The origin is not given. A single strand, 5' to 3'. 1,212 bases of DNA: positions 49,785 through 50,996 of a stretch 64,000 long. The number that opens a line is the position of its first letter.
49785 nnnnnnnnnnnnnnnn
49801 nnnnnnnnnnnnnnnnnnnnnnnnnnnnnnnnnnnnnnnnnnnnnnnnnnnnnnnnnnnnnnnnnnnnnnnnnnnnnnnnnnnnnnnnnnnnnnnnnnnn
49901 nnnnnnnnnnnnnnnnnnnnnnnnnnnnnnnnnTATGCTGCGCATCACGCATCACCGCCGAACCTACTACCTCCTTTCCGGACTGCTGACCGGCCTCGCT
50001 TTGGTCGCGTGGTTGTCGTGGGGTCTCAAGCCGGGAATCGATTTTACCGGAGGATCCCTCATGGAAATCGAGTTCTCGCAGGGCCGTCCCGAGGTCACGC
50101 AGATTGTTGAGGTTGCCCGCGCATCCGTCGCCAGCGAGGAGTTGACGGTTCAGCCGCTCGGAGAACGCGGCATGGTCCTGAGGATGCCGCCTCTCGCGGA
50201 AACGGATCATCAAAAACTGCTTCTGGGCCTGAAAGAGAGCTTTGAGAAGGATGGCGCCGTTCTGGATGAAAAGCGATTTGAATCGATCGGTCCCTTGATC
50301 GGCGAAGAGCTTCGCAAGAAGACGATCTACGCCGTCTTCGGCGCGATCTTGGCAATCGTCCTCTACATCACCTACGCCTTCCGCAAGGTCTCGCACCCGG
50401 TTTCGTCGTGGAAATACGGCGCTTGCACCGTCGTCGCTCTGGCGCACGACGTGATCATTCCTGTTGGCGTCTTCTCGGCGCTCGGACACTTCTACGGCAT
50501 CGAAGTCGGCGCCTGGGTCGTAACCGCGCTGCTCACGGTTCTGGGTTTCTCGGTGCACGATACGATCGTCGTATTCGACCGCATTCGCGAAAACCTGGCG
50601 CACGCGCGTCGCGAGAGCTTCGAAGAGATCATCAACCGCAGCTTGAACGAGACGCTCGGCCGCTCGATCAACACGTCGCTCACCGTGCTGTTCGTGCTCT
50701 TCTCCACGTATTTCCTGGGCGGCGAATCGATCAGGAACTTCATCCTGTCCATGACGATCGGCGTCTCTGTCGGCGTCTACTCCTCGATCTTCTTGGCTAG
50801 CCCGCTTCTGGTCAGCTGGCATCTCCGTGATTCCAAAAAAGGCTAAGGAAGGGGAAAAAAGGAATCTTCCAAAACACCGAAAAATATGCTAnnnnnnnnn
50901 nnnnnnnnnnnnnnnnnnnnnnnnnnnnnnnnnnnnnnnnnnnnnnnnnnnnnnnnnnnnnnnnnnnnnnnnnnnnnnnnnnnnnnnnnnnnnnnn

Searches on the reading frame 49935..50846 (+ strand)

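Call 85: search_protein_families(library=pfam, proteins=[window:49935-50846:+], max_evalue=0.000001)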
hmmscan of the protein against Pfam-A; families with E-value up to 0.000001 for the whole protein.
window:49935-50846:+ (303 aa): 2 families
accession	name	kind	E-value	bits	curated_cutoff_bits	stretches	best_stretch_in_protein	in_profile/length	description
PF02355.23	SecD_SecF_C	-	5.5e-58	195.9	20.5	1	109-296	12-187/189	Protein export membrane protein SecD/SecF, C-terminal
PF07549.19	Sec_GG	-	5.5e-07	29.3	20.3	0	30-49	7-26/28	SecD/SecF GG Motif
